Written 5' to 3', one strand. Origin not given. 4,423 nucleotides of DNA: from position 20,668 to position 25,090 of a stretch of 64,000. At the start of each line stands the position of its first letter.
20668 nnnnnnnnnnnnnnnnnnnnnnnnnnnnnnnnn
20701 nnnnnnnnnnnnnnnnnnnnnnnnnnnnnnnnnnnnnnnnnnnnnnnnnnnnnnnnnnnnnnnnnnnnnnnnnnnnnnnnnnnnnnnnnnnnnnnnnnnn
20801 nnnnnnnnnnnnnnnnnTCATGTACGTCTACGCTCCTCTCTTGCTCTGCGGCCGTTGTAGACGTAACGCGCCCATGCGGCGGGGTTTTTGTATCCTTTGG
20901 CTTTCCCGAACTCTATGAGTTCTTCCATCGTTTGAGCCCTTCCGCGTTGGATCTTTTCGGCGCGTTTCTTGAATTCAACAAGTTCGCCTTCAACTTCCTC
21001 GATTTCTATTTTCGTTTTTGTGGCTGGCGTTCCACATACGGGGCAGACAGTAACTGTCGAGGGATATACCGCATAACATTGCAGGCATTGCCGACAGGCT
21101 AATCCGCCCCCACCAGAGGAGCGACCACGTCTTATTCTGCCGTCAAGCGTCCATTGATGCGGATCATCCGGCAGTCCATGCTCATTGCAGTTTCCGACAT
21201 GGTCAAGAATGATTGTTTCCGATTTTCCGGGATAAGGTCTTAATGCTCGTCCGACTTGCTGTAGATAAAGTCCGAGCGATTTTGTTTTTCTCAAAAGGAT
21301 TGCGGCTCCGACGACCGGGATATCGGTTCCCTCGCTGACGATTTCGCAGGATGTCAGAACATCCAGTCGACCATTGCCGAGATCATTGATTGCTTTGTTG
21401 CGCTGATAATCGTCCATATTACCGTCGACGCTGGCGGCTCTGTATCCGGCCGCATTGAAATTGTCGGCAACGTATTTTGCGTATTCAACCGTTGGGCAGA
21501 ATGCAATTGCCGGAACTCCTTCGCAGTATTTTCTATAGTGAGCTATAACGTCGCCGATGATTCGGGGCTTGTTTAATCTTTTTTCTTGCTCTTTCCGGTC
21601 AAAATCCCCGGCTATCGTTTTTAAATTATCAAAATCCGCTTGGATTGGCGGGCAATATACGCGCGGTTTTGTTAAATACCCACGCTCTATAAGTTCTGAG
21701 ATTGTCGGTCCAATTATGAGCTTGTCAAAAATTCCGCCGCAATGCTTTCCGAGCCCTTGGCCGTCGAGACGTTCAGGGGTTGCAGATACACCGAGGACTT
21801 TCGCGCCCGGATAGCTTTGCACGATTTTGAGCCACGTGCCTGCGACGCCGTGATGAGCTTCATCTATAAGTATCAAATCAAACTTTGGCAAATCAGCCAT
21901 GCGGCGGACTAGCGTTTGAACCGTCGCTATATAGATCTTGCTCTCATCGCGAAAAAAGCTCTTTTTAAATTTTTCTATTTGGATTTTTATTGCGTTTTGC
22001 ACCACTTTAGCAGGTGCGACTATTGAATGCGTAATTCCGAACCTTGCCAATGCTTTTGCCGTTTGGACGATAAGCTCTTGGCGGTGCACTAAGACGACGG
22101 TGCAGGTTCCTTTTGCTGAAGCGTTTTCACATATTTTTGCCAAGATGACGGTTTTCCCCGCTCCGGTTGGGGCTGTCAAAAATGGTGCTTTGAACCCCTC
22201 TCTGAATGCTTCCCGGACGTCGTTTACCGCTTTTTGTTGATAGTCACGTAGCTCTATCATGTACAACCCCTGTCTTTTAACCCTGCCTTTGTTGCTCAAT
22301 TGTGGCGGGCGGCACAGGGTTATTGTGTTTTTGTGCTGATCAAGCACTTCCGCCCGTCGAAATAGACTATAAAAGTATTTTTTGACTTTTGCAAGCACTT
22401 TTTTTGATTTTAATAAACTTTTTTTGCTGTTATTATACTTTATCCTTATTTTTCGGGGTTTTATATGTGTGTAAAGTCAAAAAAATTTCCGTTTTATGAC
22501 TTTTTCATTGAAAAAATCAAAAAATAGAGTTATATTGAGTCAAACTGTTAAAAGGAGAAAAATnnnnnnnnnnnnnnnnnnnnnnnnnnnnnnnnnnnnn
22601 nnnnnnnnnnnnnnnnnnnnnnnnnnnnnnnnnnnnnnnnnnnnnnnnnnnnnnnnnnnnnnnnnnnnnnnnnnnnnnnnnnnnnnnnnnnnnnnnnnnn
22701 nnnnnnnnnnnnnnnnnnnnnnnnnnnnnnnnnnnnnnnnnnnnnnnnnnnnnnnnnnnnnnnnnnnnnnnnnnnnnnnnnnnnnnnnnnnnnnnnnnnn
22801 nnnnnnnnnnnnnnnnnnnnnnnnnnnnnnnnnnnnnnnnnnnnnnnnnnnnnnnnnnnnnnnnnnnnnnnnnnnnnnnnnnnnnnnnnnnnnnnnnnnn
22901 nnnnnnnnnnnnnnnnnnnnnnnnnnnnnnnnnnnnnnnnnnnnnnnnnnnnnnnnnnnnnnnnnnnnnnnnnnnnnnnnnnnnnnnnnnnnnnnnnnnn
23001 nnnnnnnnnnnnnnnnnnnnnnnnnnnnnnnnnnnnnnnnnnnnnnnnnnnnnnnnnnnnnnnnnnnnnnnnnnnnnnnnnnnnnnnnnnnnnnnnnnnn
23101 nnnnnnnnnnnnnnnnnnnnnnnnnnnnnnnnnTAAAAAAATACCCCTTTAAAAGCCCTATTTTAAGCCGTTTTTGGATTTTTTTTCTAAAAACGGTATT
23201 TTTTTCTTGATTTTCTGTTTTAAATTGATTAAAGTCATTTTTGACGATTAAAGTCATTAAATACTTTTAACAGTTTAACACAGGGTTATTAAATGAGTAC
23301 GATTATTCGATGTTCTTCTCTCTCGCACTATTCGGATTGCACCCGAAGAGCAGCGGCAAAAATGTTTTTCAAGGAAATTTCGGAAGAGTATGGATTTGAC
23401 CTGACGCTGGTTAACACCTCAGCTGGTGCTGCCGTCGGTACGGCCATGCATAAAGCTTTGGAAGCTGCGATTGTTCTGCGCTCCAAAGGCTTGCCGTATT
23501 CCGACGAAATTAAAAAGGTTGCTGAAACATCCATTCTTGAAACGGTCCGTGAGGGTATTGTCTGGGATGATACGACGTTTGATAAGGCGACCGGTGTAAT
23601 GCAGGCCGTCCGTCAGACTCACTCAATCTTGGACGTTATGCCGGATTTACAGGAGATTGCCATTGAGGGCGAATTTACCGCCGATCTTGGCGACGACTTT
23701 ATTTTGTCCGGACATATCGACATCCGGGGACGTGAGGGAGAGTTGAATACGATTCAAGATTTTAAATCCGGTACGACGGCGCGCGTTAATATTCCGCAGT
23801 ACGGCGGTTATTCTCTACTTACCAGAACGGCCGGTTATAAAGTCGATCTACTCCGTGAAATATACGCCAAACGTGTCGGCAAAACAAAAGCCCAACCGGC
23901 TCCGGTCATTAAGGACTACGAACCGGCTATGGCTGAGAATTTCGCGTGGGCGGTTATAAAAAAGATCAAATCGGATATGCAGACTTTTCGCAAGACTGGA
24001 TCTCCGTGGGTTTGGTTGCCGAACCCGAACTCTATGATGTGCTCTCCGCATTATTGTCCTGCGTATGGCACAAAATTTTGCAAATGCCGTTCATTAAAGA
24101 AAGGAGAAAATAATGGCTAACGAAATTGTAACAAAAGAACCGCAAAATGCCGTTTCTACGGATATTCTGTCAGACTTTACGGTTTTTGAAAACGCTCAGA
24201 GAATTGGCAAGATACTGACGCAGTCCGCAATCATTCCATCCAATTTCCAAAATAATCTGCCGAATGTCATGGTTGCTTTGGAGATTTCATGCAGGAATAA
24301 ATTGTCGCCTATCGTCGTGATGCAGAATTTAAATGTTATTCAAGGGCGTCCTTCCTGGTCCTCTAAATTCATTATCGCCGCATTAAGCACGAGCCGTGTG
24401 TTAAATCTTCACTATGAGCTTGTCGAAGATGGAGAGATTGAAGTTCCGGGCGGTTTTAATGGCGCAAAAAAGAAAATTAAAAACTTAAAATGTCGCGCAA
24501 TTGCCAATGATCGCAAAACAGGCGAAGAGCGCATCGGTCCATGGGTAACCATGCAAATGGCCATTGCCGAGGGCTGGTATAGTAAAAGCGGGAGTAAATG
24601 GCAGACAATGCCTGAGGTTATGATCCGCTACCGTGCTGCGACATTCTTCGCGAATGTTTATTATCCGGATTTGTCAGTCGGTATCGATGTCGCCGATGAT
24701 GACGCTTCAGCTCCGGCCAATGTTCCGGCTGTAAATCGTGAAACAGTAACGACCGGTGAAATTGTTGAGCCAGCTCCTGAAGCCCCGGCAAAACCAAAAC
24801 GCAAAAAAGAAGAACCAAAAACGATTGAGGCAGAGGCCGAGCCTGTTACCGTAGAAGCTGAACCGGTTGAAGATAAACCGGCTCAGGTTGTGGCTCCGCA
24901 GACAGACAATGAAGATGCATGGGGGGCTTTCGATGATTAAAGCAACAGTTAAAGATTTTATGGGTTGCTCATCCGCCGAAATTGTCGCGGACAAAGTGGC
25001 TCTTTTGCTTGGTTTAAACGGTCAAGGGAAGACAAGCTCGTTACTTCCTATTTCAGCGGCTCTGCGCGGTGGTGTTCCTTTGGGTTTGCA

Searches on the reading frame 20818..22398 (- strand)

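Call 9: search_protein_families(library=pfam, proteins=[window:20818-22398:-], max_evalue=0.01)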
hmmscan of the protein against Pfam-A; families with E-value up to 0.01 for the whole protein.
window:20818-22398:- (526 aa): 10 families
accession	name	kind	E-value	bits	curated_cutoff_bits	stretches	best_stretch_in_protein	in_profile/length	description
PF04851.21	ResIII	-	1.4e-31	110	22.5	1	48-210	2-164/164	Type III restriction enzyme, res subunit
PF00271.37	Helicase_C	-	6e-15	55.9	23.5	1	293-387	14-108/110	Helicase conserved C-terminal domain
PF00270.35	DEAD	-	1.8e-13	51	26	1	52-209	2-161/167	DEAD/DEAH box helicase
PF13604.12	AAA_30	-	0.00015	22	27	1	61-195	10-111/191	AAA domain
PF13191.12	AAA_16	-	0.00026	21.9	32.6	1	51-183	5-143/167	AAA ATPase domain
PF09848.15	SLFN-g3_helicase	-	0.00034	20.4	24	1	78-183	10-90/354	Schlafen group 3, DNA/RNA helicase domain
PF13401.12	AAA_22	-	0.0007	20.3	27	1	73-190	9-101/130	AAA domain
PF25199.1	nSTAND_NTPase5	-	0.00075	19.8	34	1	51-116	22-89/145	Novel STAND NTPase 5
PF05127.21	NAT10_TcmA_helicase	-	0.0022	18.3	22.7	1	74-182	2-99/176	RNA cytidine acetyltransferase NAT10/TcmA, helicase domain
PF13245.12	AAA_19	-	0.0027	18.3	25.1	0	72-181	14-99/134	AAA domain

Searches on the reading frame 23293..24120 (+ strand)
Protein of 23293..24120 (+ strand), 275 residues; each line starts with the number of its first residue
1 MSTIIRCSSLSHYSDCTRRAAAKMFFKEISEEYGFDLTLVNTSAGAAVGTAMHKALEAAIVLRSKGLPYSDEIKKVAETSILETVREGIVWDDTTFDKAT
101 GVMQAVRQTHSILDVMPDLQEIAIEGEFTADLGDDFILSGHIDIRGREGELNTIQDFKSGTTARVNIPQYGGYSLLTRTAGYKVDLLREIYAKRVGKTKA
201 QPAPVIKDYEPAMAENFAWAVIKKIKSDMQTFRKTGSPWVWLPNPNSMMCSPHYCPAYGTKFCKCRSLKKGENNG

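Call 9: search_protein_families(library=pfam, proteins=[window:23293-24120:+], max_evalue=0.01)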
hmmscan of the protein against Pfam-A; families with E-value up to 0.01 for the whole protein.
window:23293-24120:+ (275 aa): 1 family
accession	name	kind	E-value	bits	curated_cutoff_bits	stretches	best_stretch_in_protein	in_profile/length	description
PF12705.13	PDDEXK_1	-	3.2e-05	24.4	22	1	8-208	5-203/247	PD-(D/E)XK nuclease superfamily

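Call 29: search_protein_families(library=phrogs, proteins=[window:23293-24120:+], max_evalue=0.001)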
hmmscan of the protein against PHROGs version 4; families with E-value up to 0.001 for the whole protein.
window:23293-24120:+ (275 aa): 2 families
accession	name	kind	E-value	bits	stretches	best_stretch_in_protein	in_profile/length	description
phrog_69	-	DNA, RNA and nucleotide metabolism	7.4e-10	39.4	1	3-258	88-320/501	exonuclease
phrog_1706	-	DNA, RNA and nucleotide metabolism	0.00081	19.9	0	10-162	52-146/293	CRISPR/Cas system associated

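Call 31: find_related_loci(query=window:23293-24120:+, collection=viral_contigs, flank=10000)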
Query window:23293-24120:+ (275 aa) in viral_contigs; peptide patterns used: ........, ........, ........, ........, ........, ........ (x = any residue, [..] = any of these).
16 stretches matched a pattern; 3 encode a relative of the query (tblastn E <= 1e-3); 3 distinct loci.
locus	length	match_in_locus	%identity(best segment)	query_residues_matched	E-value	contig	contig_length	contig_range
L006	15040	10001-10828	98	1-275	0e+0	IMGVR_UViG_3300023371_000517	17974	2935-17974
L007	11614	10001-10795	88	1-266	2e-163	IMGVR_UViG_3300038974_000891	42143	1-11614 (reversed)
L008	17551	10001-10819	84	1-274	5e-163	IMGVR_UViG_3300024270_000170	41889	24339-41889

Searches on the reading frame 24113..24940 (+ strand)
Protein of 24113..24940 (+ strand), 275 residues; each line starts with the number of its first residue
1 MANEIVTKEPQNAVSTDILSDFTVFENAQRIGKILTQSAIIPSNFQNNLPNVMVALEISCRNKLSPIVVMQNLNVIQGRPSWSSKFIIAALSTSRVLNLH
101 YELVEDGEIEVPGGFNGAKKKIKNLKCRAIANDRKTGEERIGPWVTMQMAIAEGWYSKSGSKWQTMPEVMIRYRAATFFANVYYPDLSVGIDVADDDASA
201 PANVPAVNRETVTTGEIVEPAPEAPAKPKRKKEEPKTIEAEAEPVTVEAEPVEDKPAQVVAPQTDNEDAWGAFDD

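Call 9: search_protein_families(library=pfam, proteins=[window:24113-24940:+], max_evalue=0.01)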
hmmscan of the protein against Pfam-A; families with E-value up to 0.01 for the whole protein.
window:24113-24940:+ (275 aa): 0 families

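Call 29: search_protein_families(library=phrogs, proteins=[window:24113-24940:+], max_evalue=0.001)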
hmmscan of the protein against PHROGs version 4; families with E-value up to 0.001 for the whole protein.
window:24113-24940:+ (275 aa): 2 families
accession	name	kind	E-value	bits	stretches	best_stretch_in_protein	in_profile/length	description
phrog_561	-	DNA, RNA and nucleotide metabolism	1.6e-53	184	1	1-248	274-503/633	RecT-like ssDNA annealing protein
phrog_4171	-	DNA, RNA and nucleotide metabolism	4.5e-09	37.4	0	160-267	171-278/392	RecT-like ssDNA annealing protein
